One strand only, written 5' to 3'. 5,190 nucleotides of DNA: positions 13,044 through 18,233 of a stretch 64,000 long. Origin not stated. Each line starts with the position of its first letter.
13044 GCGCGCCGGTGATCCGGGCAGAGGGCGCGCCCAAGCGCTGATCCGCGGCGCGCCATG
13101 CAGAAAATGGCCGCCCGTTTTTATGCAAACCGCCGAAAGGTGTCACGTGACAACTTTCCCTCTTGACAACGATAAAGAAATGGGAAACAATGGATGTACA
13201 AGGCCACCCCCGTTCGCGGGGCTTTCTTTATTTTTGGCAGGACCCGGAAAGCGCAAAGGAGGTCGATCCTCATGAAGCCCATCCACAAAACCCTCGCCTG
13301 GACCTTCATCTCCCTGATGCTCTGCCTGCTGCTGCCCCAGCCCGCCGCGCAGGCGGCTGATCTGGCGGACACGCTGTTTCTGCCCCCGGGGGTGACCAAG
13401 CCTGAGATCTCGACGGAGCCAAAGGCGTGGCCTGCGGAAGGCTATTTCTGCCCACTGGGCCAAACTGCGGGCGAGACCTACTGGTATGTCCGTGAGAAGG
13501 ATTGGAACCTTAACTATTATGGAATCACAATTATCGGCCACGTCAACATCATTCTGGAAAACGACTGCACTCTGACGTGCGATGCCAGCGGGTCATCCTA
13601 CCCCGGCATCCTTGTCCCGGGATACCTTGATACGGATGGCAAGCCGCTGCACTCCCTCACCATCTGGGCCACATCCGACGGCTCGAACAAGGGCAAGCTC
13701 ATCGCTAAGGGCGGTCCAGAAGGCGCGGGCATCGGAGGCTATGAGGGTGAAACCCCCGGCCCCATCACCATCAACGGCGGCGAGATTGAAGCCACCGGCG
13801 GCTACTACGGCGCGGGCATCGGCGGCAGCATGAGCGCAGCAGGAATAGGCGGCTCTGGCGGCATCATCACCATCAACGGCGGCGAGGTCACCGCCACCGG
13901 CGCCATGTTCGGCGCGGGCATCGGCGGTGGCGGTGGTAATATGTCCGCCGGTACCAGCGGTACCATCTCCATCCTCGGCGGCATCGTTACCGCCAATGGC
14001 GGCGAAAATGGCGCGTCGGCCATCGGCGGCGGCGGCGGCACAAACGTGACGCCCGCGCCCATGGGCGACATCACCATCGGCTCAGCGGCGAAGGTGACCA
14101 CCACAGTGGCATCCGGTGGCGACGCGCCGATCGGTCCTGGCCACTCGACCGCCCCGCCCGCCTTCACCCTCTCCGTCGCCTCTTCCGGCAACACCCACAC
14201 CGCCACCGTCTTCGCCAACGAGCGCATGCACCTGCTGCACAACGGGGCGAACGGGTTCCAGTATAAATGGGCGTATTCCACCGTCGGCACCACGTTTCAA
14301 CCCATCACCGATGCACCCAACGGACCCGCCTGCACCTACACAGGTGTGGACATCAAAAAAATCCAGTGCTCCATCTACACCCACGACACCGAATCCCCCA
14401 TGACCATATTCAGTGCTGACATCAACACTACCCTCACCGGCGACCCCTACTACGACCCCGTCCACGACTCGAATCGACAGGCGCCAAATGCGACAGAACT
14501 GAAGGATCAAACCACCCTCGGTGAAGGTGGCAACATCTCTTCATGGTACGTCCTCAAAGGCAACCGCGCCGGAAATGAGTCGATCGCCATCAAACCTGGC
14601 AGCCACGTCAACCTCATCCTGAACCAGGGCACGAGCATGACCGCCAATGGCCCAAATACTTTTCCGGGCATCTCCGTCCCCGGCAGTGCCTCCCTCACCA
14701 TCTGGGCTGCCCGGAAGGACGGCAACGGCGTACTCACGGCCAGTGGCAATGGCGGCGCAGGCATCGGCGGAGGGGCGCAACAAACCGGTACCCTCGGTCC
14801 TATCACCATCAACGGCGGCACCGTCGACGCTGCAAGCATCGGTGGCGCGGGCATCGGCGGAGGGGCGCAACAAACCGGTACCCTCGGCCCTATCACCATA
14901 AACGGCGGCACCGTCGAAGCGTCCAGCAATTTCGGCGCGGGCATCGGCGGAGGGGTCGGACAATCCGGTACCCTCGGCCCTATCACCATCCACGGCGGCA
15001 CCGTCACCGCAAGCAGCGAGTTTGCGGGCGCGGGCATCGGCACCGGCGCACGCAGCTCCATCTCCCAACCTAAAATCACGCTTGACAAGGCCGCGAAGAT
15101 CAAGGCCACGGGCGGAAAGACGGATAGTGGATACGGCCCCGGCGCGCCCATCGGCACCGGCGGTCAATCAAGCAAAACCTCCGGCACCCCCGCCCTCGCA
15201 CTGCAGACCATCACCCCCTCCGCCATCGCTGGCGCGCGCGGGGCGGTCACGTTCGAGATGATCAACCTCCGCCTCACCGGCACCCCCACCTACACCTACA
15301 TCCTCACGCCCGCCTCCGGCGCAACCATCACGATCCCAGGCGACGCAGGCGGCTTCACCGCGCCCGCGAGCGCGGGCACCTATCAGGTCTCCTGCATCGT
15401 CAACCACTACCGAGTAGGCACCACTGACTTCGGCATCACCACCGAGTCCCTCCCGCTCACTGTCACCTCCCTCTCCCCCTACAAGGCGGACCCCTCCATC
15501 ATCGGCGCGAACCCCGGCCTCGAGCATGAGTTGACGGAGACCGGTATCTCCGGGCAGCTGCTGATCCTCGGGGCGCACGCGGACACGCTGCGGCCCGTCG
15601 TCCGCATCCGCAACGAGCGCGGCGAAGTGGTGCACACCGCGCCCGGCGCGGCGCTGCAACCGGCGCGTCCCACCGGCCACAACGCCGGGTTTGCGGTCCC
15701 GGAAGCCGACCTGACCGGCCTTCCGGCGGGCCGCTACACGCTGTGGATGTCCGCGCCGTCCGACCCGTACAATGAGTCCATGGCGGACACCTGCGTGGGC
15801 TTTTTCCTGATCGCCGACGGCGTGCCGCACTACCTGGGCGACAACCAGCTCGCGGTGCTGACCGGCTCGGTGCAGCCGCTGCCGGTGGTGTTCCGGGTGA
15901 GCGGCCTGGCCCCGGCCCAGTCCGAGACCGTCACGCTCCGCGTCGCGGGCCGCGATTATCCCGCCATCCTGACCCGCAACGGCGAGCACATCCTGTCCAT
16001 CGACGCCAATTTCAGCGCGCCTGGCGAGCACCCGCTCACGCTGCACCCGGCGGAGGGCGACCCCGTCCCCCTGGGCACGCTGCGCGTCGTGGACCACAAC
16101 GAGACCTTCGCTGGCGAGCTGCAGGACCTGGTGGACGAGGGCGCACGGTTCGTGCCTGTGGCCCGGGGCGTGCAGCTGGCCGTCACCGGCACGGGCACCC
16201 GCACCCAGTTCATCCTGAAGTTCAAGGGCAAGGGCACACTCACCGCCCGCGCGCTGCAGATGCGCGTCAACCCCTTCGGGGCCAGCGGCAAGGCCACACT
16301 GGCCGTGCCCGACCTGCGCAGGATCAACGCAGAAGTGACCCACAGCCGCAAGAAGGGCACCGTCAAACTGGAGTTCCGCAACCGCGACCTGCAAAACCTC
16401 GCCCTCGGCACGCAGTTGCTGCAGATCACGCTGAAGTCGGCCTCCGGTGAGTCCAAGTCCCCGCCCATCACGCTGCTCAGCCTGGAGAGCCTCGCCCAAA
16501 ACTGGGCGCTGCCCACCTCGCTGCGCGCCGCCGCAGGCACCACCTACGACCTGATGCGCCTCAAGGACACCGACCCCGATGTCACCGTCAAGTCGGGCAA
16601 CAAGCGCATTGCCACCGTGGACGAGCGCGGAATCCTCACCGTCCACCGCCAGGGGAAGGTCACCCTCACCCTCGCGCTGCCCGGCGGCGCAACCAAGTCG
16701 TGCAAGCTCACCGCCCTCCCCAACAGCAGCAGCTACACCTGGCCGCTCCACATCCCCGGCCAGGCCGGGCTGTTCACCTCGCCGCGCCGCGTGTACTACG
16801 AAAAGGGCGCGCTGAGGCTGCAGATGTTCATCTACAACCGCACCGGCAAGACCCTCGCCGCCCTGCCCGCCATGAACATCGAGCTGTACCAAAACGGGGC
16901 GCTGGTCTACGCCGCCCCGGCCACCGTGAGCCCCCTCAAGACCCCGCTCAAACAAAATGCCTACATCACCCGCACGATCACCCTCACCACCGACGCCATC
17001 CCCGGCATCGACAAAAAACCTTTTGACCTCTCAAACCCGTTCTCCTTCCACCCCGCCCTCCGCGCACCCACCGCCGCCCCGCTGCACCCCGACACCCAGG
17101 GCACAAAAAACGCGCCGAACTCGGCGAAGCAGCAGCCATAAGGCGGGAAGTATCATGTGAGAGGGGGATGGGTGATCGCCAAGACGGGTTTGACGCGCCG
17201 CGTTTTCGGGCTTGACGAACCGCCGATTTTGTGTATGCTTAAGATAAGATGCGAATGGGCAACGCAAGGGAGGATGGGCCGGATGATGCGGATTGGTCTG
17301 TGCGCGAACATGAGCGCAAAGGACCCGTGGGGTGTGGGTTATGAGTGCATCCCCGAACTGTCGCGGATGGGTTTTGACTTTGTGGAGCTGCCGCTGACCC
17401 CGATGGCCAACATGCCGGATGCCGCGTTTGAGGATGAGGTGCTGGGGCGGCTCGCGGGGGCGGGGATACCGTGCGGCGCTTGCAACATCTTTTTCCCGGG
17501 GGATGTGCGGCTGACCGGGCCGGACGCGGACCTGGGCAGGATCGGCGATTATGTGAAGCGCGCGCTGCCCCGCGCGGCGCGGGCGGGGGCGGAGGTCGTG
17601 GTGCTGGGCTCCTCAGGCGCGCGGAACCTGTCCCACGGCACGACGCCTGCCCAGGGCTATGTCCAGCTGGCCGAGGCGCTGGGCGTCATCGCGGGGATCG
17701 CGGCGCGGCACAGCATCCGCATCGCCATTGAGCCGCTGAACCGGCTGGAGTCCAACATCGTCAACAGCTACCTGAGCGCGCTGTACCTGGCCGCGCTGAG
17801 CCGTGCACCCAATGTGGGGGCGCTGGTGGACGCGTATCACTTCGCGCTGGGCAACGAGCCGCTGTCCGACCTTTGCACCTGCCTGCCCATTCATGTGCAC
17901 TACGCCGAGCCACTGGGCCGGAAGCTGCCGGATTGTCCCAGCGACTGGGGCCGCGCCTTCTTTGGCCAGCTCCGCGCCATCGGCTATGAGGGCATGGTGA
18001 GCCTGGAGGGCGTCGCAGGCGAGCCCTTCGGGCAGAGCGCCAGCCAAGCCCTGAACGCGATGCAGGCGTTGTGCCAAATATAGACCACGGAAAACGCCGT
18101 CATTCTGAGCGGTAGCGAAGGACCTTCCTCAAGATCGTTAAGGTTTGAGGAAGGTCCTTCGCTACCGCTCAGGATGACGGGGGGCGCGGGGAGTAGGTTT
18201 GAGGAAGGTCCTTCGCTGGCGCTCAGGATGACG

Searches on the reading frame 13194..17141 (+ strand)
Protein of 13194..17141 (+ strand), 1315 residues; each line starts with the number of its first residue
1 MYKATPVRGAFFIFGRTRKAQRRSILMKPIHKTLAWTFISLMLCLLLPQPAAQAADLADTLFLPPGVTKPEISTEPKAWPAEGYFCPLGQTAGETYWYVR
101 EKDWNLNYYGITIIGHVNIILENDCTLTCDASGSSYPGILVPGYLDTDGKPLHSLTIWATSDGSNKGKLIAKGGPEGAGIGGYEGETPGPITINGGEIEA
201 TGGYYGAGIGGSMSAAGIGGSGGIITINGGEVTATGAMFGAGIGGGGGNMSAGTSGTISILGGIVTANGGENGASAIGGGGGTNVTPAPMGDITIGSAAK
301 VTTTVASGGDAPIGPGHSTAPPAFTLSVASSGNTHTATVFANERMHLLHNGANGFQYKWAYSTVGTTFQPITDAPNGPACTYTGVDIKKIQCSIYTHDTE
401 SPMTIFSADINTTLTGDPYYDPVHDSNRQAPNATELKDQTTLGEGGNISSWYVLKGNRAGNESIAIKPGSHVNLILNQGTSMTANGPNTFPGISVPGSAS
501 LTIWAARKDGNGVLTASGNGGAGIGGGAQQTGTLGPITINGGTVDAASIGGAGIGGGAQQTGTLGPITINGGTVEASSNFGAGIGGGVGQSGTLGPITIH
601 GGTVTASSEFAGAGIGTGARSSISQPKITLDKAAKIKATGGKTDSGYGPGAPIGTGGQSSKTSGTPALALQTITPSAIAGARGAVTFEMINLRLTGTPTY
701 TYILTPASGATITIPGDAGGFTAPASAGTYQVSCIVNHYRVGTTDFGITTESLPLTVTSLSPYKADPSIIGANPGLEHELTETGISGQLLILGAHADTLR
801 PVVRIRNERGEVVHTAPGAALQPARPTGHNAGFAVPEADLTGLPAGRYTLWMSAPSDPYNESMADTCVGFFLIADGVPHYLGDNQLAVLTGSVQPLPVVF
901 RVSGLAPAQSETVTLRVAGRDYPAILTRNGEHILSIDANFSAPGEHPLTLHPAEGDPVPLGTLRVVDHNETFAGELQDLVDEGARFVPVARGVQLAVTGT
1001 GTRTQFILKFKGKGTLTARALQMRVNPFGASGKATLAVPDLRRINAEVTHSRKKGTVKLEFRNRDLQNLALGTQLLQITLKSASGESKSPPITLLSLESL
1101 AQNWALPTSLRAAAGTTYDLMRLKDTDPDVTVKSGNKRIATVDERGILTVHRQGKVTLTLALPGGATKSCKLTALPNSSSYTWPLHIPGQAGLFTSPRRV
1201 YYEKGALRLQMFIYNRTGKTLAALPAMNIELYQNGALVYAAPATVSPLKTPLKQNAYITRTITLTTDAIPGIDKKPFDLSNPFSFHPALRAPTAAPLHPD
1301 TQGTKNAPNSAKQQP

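Call 58: search_protein_families(library=pfam, proteins=[window:13194-17141:+], max_evalue=0.00001)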
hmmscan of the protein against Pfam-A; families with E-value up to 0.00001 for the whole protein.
window:13194-17141:+ (1315 aa): 1 family
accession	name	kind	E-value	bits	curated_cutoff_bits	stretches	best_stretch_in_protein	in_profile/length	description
PF18889.6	Beta_helix_3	-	3.8e-18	65.6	27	0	225-247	1-20/20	Beta helix repeat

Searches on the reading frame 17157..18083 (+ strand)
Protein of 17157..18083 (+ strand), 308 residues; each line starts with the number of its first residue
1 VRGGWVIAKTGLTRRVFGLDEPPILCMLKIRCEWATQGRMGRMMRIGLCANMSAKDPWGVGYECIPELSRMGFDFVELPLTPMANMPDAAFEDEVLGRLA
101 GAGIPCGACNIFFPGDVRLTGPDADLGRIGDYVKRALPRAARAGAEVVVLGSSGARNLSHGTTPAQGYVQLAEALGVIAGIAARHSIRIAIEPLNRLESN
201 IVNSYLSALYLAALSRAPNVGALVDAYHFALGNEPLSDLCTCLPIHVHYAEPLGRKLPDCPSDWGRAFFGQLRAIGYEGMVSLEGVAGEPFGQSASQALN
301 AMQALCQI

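Call 58: search_protein_families(library=pfam, proteins=[window:17157-18083:+], max_evalue=0.00001)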
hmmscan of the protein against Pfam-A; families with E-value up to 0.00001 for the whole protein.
window:17157-18083:+ (308 aa): 1 family
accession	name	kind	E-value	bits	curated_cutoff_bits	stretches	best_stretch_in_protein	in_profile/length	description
PF01261.30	AP_endonuc_2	-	7.7e-24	85.2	31.1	1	67-300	3-244/249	Xylose isomerase-like TIM barrel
